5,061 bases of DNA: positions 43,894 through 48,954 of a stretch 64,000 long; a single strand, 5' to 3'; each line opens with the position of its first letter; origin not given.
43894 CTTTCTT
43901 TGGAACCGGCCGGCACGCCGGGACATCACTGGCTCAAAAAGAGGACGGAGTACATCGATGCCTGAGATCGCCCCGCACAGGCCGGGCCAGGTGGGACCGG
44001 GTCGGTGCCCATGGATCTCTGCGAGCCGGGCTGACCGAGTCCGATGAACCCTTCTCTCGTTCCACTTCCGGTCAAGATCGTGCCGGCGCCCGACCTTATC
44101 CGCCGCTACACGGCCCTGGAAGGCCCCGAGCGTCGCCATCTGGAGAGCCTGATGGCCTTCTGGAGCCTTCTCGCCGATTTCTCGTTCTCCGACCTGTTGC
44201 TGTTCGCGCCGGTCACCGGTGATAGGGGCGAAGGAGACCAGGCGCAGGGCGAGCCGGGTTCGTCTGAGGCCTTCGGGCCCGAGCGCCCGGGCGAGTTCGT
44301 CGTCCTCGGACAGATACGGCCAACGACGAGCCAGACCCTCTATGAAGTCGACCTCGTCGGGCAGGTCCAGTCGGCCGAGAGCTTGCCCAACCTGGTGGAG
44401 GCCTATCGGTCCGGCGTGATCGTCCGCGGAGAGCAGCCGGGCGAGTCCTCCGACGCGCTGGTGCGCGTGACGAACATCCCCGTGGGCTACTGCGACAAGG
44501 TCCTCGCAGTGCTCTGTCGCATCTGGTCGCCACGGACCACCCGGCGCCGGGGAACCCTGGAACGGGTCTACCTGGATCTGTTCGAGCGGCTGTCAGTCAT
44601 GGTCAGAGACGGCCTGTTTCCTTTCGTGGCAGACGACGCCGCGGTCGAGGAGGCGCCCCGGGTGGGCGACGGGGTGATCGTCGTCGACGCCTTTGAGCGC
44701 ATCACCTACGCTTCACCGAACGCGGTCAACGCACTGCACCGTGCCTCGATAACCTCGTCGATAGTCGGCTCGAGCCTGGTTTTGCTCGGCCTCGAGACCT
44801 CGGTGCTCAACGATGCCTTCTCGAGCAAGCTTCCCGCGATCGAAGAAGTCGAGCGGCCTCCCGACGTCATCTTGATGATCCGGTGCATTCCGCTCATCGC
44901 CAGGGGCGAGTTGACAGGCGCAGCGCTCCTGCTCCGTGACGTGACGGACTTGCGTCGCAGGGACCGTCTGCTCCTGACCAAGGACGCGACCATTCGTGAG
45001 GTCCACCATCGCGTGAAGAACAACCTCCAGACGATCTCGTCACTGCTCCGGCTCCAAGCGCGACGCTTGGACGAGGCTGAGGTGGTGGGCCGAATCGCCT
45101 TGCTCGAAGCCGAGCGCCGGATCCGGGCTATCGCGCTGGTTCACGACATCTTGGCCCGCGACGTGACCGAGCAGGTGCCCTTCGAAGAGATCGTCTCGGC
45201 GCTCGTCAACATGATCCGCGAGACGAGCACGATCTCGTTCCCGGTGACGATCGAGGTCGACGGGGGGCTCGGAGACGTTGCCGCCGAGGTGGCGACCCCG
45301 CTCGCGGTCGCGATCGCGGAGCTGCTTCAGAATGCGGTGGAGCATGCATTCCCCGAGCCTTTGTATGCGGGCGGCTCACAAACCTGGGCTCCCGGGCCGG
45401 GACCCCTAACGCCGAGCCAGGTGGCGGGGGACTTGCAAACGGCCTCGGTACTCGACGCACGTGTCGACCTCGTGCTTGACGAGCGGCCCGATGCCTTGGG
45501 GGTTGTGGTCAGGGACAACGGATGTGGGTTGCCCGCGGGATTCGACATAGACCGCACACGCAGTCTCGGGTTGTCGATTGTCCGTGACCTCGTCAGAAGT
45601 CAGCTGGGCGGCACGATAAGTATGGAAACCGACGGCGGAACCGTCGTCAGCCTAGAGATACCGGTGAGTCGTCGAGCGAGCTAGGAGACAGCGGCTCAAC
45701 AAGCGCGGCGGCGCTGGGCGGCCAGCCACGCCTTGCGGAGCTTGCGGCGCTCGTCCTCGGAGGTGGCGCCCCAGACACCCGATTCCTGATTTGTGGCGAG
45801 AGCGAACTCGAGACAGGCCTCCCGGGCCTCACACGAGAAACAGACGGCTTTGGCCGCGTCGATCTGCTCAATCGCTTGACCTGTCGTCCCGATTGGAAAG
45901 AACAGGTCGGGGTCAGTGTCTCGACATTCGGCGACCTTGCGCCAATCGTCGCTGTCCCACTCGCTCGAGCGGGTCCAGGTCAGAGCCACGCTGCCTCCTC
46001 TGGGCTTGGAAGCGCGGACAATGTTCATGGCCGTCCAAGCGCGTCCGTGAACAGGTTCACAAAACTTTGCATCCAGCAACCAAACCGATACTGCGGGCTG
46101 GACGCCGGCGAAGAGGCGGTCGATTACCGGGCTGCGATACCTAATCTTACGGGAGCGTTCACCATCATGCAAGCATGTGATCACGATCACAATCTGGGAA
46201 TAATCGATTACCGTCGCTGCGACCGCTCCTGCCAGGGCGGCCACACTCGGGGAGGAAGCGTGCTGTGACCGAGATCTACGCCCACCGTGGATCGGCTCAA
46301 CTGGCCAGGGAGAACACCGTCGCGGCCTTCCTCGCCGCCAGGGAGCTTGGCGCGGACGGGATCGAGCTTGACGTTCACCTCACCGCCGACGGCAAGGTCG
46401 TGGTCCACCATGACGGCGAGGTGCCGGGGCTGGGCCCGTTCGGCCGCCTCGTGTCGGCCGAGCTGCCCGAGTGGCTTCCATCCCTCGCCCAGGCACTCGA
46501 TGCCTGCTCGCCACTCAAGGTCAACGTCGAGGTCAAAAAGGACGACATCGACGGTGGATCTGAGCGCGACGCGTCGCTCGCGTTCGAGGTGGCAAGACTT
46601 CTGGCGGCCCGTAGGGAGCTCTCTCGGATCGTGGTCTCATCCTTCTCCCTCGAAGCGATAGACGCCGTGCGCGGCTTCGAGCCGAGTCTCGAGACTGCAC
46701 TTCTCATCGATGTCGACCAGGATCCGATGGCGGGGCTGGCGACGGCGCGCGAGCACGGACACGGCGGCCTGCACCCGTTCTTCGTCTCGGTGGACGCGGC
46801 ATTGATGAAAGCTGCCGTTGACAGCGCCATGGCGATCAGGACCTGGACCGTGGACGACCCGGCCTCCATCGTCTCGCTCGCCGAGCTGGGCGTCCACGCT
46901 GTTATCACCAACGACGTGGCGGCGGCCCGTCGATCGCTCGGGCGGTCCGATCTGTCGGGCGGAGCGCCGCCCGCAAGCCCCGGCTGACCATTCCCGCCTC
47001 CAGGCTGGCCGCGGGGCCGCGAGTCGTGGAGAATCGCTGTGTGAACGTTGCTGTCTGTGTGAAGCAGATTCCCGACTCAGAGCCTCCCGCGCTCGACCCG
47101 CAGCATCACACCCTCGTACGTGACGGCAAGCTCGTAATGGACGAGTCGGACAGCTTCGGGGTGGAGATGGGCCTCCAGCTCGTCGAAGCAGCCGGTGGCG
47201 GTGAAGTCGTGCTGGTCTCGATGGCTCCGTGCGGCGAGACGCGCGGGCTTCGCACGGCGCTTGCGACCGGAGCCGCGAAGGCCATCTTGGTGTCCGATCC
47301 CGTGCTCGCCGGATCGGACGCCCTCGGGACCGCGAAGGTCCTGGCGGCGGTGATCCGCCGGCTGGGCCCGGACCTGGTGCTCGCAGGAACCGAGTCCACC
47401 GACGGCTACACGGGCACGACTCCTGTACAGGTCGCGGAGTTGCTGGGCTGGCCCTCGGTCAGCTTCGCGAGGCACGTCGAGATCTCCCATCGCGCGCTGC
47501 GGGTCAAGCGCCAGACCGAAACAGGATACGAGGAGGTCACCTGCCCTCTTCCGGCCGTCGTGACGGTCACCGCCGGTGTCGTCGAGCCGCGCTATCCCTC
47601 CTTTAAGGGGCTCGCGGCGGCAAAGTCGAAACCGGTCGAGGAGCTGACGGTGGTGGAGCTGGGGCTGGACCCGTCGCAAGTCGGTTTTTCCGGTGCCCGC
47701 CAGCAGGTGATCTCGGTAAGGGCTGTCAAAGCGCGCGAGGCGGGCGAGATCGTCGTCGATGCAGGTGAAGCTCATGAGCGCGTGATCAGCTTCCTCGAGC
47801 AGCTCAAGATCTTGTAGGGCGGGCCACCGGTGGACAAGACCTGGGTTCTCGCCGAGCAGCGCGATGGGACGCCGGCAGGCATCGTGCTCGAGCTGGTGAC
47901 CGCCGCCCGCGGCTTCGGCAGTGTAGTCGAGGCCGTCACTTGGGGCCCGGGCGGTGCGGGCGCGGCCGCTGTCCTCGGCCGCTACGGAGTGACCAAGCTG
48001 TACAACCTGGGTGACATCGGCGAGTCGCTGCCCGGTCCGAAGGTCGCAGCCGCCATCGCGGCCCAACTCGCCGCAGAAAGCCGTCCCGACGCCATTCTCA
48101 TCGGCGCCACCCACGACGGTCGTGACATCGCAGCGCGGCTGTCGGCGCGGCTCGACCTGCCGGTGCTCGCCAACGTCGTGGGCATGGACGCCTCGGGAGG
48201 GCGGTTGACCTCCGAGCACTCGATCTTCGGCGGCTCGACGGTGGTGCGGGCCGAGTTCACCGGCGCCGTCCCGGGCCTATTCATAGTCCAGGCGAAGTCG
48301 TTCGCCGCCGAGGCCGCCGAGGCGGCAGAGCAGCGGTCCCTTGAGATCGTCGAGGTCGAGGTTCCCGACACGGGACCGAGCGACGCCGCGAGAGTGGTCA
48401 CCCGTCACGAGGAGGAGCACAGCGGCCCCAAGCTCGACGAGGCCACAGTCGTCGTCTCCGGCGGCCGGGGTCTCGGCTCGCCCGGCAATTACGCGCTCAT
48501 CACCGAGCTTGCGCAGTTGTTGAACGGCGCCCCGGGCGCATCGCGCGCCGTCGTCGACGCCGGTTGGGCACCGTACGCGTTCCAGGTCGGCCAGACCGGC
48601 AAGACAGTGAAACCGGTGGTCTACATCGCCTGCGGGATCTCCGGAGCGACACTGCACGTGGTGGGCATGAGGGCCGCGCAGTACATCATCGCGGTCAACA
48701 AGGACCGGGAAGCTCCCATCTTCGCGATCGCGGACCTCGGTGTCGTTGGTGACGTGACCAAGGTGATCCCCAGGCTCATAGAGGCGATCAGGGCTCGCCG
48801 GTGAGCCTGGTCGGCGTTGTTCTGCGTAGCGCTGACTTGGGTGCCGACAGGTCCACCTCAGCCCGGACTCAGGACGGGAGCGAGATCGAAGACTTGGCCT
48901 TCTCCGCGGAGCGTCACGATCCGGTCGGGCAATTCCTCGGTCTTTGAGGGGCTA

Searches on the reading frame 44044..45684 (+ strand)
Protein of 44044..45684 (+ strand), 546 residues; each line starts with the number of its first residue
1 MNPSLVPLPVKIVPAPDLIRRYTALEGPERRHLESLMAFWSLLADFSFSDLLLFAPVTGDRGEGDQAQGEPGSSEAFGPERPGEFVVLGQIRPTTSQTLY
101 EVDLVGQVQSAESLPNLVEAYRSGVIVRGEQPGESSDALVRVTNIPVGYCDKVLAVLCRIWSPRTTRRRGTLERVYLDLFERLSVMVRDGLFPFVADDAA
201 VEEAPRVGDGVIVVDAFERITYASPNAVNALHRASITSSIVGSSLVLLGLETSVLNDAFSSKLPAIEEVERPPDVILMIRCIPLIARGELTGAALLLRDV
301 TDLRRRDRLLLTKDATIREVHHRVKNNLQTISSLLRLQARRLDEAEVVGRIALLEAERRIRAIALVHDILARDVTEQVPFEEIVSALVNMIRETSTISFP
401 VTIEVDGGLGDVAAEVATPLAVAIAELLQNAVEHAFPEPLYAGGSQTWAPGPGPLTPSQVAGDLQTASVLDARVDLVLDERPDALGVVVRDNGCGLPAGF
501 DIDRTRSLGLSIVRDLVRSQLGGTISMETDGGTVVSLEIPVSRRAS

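Call 81: search_protein_families(library=pfam, proteins=[window:44044-45684:+], max_evalue=0.00001)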
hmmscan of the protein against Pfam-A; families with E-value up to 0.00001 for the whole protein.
window:44044-45684:+ (546 aa): 4 families
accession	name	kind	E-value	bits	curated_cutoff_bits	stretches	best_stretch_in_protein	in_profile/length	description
PF12282.15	GAF_PdtaS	-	9e-31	107.1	23.7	1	17-178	3-143/145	Histidine kinase PdtaS, GAF domain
PF07568.18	HisKA_2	-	1.3e-20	73.7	22.3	1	319-393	1-74/76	Histidine kinase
PF02518.31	HATPase_c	-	4.1e-10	40.5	26.4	1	418-542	4-110/111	Histidine kinase-, DNA gyrase B-, and HSP90-like ATPase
PF07536.20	HWE_HK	-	9.7e-10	39.5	22.8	1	319-394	1-72/83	HWE histidine kinase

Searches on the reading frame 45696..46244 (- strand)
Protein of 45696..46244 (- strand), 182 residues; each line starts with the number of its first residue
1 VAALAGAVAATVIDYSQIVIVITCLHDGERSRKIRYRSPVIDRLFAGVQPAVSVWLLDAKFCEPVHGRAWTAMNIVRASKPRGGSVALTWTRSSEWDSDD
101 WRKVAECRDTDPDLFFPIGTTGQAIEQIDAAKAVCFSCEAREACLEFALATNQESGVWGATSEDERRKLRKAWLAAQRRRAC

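Call 81: search_protein_families(library=pfam, proteins=[window:45696-46244:-], max_evalue=0.00001)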
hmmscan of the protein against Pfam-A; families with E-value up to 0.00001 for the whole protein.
window:45696-46244:- (182 aa): 1 family
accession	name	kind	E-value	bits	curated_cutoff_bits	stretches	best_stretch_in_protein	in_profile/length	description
PF02467.21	Whib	-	4.2e-22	78.9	23.6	1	101-169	1-65/65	Transcription factor WhiB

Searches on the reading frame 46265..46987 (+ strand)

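Call 81: search_protein_families(library=pfam, proteins=[window:46265-46987:+], max_evalue=0.00001)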
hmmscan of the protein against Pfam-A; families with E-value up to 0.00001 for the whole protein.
window:46265-46987:+ (240 aa): 2 families
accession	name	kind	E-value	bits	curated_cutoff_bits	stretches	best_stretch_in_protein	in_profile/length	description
PF03009.23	GDPD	-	5.3e-31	109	23.6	1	7-219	1-243/244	Glycerophosphoryl diester phosphodiesterase family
PF13653.12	GDPD_2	-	4.2e-06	27.5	27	0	191-219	2-30/30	Glycerophosphoryl diester phosphodiesterase family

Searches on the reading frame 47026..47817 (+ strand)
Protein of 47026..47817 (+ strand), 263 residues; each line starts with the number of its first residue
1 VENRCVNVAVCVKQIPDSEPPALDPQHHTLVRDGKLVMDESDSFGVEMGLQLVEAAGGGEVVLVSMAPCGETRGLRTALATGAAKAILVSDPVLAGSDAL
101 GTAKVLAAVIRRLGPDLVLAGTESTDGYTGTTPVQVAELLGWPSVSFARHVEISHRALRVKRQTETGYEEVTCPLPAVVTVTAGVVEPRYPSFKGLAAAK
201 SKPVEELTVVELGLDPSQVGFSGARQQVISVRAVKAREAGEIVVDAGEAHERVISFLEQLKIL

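Call 81: search_protein_families(library=pfam, proteins=[window:47026-47817:+], max_evalue=0.00001)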
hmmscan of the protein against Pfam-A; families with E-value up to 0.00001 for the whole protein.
window:47026-47817:+ (263 aa): 1 family
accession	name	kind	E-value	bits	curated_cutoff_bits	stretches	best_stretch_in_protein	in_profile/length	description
PF01012.27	ETF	-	1.2e-39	136.5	26.7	1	29-211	3-180/181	Electron transfer flavoprotein domain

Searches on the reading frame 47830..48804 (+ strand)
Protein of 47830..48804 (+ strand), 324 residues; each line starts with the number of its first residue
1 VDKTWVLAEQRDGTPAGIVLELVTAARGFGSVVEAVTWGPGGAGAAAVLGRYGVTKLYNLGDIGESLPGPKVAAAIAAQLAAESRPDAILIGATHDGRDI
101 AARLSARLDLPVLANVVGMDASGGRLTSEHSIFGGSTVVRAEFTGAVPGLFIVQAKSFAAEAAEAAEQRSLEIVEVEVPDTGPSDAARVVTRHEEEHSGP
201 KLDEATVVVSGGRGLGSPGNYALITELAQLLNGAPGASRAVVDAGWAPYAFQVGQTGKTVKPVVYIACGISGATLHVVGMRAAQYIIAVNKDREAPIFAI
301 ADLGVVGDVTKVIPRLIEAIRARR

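Call 81: search_protein_families(library=pfam, proteins=[window:47830-48804:+], max_evalue=0.00001)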
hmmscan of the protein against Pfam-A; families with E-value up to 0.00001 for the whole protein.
window:47830-48804:+ (324 aa): 2 families
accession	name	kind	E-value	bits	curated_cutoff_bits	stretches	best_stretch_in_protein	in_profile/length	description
PF00766.25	ETF_alpha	-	1.4e-32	111.9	27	1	201-281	1-81/81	Electron transfer flavoprotein FAD-binding domain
PF01012.27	ETF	-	8.3e-28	97.8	26.7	1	4-179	1-179/181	Electron transfer flavoprotein domain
